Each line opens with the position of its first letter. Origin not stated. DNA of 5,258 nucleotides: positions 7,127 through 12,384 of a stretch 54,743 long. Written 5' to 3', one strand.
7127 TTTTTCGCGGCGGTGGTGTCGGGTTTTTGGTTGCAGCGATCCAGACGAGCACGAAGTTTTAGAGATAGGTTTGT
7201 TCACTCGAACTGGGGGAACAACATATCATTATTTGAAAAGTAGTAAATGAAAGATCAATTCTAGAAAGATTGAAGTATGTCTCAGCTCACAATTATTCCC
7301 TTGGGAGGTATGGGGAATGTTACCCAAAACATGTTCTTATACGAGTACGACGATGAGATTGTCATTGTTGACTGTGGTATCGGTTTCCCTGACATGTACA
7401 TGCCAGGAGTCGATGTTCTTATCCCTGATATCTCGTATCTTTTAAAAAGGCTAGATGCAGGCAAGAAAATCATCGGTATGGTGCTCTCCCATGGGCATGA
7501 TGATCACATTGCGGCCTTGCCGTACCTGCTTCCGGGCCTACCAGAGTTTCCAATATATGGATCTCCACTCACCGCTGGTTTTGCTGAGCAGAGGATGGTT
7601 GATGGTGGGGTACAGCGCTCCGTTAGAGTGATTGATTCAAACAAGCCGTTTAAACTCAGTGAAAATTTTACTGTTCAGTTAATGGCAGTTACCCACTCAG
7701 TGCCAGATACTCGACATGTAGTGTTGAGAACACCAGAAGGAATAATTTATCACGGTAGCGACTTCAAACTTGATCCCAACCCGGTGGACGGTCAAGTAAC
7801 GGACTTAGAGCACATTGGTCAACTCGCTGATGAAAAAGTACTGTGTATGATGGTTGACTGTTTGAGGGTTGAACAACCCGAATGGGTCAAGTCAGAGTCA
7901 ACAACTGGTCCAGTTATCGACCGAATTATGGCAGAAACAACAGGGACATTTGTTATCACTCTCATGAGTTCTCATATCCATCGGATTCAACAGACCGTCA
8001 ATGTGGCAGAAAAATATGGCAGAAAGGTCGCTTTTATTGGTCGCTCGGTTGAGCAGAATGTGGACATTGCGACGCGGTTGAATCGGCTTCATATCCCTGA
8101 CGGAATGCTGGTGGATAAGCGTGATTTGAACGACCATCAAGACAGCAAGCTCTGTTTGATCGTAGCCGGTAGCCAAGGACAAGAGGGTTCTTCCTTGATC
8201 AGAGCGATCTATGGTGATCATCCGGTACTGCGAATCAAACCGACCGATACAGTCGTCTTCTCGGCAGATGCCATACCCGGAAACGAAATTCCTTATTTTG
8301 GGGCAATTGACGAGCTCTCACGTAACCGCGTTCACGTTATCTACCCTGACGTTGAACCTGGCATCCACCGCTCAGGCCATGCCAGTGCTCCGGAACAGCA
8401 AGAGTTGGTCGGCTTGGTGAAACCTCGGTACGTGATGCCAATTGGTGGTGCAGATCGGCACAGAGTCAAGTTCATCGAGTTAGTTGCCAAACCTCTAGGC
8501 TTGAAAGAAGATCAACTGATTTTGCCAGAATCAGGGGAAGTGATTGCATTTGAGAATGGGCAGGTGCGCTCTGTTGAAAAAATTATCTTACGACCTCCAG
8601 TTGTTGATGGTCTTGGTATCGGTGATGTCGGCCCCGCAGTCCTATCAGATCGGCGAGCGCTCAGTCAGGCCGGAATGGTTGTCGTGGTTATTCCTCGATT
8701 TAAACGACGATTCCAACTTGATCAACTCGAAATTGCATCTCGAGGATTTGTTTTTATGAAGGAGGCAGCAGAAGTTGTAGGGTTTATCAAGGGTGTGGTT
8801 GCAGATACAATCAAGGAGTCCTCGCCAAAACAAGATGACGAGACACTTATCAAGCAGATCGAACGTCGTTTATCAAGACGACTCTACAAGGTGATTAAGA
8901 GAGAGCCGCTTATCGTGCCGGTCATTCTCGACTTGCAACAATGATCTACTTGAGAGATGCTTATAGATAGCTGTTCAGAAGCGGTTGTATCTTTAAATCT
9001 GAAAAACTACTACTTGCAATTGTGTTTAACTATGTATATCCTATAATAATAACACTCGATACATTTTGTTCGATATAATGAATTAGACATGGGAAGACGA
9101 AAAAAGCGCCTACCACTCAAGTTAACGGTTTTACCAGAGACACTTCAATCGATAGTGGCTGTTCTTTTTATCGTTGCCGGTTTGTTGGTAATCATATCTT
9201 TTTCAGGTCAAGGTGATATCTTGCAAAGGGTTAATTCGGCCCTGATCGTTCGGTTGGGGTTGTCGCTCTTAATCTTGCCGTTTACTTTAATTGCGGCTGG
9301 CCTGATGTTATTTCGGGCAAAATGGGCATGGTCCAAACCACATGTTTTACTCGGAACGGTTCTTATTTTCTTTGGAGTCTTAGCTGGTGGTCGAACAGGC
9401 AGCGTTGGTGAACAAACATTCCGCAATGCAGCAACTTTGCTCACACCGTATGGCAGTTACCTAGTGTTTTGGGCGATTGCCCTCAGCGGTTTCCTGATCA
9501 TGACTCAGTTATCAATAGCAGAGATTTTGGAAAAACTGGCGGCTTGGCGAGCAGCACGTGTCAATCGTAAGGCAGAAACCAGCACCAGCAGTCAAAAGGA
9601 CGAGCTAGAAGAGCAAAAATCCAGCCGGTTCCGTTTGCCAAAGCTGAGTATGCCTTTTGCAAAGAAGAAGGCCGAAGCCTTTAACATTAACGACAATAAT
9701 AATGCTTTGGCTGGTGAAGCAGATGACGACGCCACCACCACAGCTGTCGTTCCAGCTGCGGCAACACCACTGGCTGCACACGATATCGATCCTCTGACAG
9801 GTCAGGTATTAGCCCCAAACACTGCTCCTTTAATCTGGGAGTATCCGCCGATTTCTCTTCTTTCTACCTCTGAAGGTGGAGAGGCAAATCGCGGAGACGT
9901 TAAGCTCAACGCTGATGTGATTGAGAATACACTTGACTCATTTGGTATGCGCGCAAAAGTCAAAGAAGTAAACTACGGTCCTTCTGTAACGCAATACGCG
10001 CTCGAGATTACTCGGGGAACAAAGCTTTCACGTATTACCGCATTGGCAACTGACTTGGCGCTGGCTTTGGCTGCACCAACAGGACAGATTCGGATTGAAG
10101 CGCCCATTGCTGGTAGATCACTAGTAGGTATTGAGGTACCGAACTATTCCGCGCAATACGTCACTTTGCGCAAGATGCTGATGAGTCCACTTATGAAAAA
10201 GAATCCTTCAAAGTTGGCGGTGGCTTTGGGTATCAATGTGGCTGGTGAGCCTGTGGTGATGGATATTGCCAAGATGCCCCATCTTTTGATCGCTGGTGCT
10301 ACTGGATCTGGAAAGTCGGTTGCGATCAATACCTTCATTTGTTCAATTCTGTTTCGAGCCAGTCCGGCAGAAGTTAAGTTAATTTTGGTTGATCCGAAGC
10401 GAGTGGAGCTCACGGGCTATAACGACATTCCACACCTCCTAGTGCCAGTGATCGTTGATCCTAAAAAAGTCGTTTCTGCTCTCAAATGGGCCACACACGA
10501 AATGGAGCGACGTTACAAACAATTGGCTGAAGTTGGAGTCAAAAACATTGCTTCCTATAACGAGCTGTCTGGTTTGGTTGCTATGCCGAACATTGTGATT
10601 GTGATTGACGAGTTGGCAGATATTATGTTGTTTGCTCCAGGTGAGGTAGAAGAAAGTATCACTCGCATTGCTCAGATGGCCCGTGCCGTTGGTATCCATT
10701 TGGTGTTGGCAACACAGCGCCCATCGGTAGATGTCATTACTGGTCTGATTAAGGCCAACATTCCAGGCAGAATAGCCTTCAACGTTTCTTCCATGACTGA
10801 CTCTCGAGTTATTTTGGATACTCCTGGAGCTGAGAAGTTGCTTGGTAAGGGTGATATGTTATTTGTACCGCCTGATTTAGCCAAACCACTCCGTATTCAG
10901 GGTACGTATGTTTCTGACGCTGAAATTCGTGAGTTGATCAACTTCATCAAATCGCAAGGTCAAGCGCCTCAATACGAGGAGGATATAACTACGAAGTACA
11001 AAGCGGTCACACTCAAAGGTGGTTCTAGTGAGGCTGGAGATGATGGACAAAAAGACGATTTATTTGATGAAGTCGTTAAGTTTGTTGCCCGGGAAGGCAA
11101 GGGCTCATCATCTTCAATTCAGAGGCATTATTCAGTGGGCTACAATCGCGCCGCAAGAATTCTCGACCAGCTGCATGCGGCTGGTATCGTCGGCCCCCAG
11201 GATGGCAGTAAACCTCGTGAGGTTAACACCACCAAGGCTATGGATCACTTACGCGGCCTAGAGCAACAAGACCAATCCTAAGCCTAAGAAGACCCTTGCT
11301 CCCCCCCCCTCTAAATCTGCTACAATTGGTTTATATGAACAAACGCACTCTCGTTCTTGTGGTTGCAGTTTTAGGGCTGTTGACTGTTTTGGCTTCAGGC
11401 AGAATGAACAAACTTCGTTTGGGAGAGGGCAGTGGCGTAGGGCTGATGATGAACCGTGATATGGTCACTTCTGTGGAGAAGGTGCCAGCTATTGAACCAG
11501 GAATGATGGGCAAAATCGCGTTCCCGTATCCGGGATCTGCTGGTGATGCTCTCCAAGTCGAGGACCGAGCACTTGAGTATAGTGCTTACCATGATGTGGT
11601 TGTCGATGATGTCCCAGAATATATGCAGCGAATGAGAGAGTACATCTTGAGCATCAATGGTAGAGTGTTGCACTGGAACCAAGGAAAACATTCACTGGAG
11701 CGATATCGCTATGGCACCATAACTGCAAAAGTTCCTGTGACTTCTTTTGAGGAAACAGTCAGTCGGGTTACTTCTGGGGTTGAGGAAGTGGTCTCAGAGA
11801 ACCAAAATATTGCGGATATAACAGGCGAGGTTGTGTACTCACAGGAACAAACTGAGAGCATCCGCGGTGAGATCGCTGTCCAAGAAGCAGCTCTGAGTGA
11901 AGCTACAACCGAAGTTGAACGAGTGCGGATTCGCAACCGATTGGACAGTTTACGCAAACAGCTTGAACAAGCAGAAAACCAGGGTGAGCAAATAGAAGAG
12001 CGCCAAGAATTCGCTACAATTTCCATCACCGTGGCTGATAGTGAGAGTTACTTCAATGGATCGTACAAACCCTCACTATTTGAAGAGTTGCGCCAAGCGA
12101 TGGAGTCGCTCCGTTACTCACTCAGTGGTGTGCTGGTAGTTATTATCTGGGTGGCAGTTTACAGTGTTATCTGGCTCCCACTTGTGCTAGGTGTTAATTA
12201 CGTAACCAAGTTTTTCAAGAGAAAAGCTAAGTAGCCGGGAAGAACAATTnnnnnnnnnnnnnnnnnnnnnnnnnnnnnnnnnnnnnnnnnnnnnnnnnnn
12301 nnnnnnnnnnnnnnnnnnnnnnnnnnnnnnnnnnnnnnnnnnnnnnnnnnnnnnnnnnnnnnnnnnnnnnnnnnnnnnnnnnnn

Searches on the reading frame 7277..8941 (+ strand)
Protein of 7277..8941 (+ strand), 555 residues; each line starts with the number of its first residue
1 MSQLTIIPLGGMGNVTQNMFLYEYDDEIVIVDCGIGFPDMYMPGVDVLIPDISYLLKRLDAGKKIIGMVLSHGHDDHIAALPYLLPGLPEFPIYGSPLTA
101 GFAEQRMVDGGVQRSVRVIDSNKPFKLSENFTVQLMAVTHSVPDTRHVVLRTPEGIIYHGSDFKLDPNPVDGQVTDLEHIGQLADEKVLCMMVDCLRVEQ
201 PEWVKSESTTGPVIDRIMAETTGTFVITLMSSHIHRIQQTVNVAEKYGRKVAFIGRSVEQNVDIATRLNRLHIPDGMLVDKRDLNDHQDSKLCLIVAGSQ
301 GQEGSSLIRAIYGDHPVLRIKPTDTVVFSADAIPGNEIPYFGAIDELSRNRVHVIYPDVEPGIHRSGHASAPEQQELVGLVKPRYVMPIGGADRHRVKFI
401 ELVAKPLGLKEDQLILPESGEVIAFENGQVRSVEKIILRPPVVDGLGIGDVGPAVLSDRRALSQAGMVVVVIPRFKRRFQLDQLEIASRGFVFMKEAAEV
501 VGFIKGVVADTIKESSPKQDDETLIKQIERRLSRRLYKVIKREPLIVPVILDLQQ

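Call 20: search_protein_families(library=pfam, proteins=[window:7277-8941:+], max_evalue=0.001)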
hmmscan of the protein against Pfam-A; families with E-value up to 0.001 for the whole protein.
window:7277-8941:+ (555 aa): 5 families
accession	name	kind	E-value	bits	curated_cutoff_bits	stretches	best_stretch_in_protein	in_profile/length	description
PF22505.1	RNase_J_b_CASP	-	2.4e-34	118.3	27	1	225-346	4-125/126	Ribonuclease J, beta-CASP domain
PF17770.6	RNase_J_C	-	3.2e-17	63.8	23.8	1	455-552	1-101/102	Ribonuclease J C-terminal domain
PF00753.33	Lactamase_B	-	6.1e-10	39.8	22.7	1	15-116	4-94/196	Metallo-beta-lactamase superfamily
PF12706.13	Lactamase_B_2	-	9.1e-09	35.6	27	1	57-202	23-171/200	Beta-lactamase superfamily domain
PF07521.17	RMMBL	-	0.00017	22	21.6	0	363-403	12-52/63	Zn-dependent metallo-hydrolase RNA specificity domain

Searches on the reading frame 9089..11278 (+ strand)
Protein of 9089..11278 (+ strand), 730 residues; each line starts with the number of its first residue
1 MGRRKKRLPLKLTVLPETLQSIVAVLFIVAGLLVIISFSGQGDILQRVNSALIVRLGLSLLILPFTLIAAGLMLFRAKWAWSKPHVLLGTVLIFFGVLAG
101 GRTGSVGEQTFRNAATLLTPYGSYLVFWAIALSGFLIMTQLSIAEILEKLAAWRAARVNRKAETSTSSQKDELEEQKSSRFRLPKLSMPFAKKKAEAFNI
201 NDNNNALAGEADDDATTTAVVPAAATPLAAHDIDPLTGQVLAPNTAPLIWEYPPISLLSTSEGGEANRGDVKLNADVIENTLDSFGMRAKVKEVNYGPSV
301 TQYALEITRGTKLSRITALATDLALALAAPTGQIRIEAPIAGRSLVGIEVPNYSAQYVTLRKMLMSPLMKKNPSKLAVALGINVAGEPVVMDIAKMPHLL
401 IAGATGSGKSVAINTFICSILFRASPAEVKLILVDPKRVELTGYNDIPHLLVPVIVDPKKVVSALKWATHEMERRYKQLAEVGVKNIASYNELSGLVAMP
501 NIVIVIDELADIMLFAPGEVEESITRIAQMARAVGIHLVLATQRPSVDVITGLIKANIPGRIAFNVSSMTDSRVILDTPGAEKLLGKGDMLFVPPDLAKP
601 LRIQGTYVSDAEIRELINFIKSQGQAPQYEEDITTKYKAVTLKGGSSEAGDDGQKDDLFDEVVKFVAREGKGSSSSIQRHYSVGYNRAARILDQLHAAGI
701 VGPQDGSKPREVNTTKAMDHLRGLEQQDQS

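Call 20: search_protein_families(library=pfam, proteins=[window:9089-11278:+], max_evalue=0.001)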
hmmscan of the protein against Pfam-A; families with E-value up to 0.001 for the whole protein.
window:9089-11278:+ (730 aa): 4 families
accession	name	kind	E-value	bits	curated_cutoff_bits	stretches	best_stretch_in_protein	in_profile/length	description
PF01580.24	FtsK_SpoIIIE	-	9.4e-63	212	24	1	360-547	2-221/221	FtsK/SpoIIIE family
PF17854.6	FtsK_alpha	-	5.6e-26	91.1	22.9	1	253-352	2-101/101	FtsK alpha domain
PF09397.16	FtsK_gamma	-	8.9e-26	89.8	30.6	1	654-713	2-61/63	Ftsk gamma domain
PF01935.23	DUF87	-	0.00042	20.9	23.2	0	388-436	13-60/220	Helicase HerA, central domain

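Call 26: find_related_loci(query=window:9089-11278:+, collection=genome_contigs, flank=10000)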
Query window:9089-11278:+ (730 aa) in genome_contigs; peptide patterns used: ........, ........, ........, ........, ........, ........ (x = any residue, [..] = any of these).
600 stretches matched a pattern (row limit reached: there are more); 570 encode a relative of the query (tblastn E <= 1e-3); the best 80 are kept; 80 distinct loci.
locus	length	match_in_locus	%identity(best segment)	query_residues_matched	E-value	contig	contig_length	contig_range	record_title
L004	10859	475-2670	80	1-727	0e+0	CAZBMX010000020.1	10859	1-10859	MAG TPA_asm: uncultured Pseudomonadales bacterium isolate SRP192515_co1_124 genome assembly, contig: NODE_6050_length_10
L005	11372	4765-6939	69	1-725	0e+0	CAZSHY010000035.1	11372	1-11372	MAG TPA_asm: uncultured Pseudomonadales bacterium isolate SRP286056_co1_709 genome assembly, contig: NODE_7299_length_11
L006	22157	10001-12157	66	1-722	0e+0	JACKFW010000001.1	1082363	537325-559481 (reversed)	MAG: Pseudomonadales bacterium isolate HK-STAS-PATE-15 HK-STAS-PATE-15_1, whole genome shotgun sequence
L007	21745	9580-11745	69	1-725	0e+0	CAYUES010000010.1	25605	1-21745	MAG TPA_asm: uncultured Pseudomonadales bacterium isolate SRP329715_co2_11 genome assembly, contig: NODE_3889_length_256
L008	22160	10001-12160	67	1-728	0e+0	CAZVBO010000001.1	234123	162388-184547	MAG TPA_asm: uncultured Pseudomonadales bacterium isolate SRP304446_co1_134 genome assembly, contig: NODE_6_length_23412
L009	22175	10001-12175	68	1-725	0e+0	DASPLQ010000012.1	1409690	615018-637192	MAG TPA_asm: Vitreimonas sp. isolate SMAG_U12069 k141_91001, whole genome shotgun sequence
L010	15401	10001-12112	66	17-728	0e+0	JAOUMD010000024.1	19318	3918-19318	MAG: Candidatus Paceibacterota bacterium isolate 8_1_July_SF_Bin25 8_1_July_SF_Bin25_scaffold_909_c1, whole genome shotg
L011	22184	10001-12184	62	1-726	0e+0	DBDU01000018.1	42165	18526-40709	MAG TPA_asm: Patescibacteria group bacterium UBA924 UBA924_contig_404, whole genome shotgun sequence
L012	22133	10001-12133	59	9-725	0e+0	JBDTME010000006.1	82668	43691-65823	MAG: Patescibacteria group bacterium isolate cluster3_bin.119 NODE_549_length_82668_cov_14.413857, whole genome shotgun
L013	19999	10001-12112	59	11-725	0e+0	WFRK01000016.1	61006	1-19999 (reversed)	MAG: Candidatus Microgenomates bacterium isolate S014_60 k151_158821, whole genome shotgun sequence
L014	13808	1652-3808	58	3-728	0e+0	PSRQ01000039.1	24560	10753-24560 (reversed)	MAG: Candidatus Cerribacteria bacterium 'Amazon FNV 2010 28 9' contig_75_20029186_length_24560_multi_3_in_0_out_2, whole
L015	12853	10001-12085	58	31-722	0e+0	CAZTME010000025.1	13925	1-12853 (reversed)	MAG TPA_asm: uncultured Pseudomonadales bacterium isolate SRP093185_co1_155 genome assembly, contig: NODE_3036_length_13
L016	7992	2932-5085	57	1-721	0e+0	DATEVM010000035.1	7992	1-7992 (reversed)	MAG TPA_asm: Patescibacteria group bacterium isolate SMAG_U8367 k141_57110, whole genome shotgun sequence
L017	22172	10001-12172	54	1-726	0e+0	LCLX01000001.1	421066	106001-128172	MAG: Microgenomates group bacterium GW2011_GWC1_46_15 UX36_C0001, whole genome shotgun sequence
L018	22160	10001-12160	57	1-726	0e+0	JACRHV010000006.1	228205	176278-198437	MAG: Candidatus Paceibacterota bacterium isolate NC_groundwater_1786_Pr3_B-0.1um_43_18 SR-2_scaffold_141_1555123, whole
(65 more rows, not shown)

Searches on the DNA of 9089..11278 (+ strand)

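Call 40: search_rna_families(sources=[L004, L005, L006, L007, L008, L010, L012], threshold=gathering)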
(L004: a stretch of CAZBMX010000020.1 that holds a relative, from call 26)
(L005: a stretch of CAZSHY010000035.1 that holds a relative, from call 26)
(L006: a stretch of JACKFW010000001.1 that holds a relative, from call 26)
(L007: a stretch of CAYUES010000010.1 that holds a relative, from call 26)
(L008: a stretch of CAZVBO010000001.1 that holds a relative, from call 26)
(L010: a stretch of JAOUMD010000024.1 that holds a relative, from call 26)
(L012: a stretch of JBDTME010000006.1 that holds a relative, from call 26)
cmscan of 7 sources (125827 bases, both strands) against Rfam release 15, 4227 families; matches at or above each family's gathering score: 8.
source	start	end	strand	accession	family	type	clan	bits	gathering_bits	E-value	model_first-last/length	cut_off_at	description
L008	12219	12629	+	RF00023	tmRNA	Gene;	CL00001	95.4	47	1.3e-35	1-374/374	no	transfer-messenger RNA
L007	13715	14141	-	RF00023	tmRNA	Gene;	CL00001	89.2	47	5.4e-33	1-374/374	no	transfer-messenger RNA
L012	21300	21725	-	RF00023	tmRNA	Gene;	CL00001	79.1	47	9.9e-29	1-374/374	no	transfer-messenger RNA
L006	14441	14860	-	RF00023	tmRNA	Gene;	CL00001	76.2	47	1.6e-27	1-374/374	no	transfer-messenger RNA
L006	17544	17617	-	RF00005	tRNA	Gene; tRNA;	CL00001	72.5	29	1.3e-13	1-71/71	no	tRNA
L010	12887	12960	+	RF00005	tRNA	Gene; tRNA;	CL00001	69.8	29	6.9e-13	1-71/71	no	tRNA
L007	16679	16752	-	RF00005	tRNA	Gene; tRNA;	CL00001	69.5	29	8.6e-13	1-71/71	no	tRNA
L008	16239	16312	+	RF00005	tRNA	Gene; tRNA;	CL00001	68.4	29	1.7e-12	1-71/71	no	tRNA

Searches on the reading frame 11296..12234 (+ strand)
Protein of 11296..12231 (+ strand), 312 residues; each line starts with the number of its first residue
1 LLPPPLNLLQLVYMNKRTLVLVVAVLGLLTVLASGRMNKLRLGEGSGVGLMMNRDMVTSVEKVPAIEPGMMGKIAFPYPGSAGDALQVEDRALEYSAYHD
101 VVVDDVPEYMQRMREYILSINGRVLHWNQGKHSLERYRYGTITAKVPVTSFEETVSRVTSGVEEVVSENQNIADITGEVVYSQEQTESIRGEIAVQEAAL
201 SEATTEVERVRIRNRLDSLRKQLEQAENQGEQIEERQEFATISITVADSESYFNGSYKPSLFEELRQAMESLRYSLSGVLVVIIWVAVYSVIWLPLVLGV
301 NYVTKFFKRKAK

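Call 6: search_protein_families(library=pfam, proteins=[window:11296-12231:+], max_evalue=1)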
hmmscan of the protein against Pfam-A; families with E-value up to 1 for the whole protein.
window:11296-12231:+ (312 aa): 4 families
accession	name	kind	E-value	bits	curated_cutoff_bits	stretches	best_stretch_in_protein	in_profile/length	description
PF14257.11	DUF4349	-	3e-25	89.3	27.7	1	91-299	1-210/213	Domain of unknown function (DUF4349)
PF16360.10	GTP-bdg_M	-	0.039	15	29.5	1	186-235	30-77/79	GTP-binding GTPase Middle Region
PF08988.15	T3SS_needle_E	-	0.088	13.5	22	1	197-240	5-47/67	Type III secretion system, cytoplasmic E component of needle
PF18904.5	DUF5660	-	0.16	12.6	24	1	211-276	5-65/109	Domain of unknown function (DUF5660)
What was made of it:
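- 11296..12234 (+): Neighbour, not a family member: DUF4349 protein with an N-terminal hydrophobic segment and a C-terminal TM anchor. It is ancestrally adjacent to the ABC-2 pair. Pfam PF14257 E=3e-25 (call 6).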

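Call 10: search_protein_families(library=ncbifam, proteins=[window:11296-12231:+], max_evalue=1)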
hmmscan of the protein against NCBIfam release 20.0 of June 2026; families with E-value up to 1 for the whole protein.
window:11296-12231:+ (312 aa): 8 families
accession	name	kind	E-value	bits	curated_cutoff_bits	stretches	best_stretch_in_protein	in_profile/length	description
TIGR02168.1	SMC_prok_B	equivalog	0.0012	16.6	567.35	1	159-236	438-750/1181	chromosome segregation protein SMC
TIGR02169.1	SMC_prok_A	equivalog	0.0019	16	729.4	1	104-241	181-322/1165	chromosome segregation protein SMC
NF045487.1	ASRP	equivalog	0.0081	14.8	300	1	163-237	362-438/593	archaea-specific SMC-related protein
TIGR04527.1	mycoplas_twoTM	subfamily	0.027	14.2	125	1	150-258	41-145/248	MG_279/MG_280 family protein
NF041845.1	lipo_FAD_I_fam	domain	0.037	14.4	35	1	163-238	34-102/111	FAD-I family protein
NF010428.0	PRK13854.1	equivalog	0.066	13.2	90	1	251-304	9-62/108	type IV secretion system protein VirB3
TIGR04320.1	Surf_Exclu_PgrA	domain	0.068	12.5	70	1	157-235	227-305/360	SEC10/PgrA surface exclusion domain-containing protein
NF010299.0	PRK13739.1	equivalog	0.55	9.6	177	1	265-295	6-35/197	conjugal transfer pilus-stabilizing protein TraP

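Call 38: search_protein_families(library=padloc, proteins=[window:11296-12231:+], max_evalue=0.01)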
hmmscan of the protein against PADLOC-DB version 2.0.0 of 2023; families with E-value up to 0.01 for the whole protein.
window:11296-12231:+ (312 aa): 3 families
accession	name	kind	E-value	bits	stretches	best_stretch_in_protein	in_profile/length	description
PDLC00517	JetC1|JetC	-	0.00015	18.2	1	144-240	686-780/1119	DUF3584 domain; MukB-like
PDLC00518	JetC1|JetC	-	0.0064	12.3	1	148-245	681-779/1112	DUF3584 domain; MukB-like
PDLC03868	LmuB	-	0.0067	12.7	1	133-238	260-366/1035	-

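Call 71: find_encoding_contigs(protein=window:11335-12234:+, flank=10000, max_places=6)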
Protein window:11335-12234:+ (299 aa): no gene with exactly this product is on record in the collection.
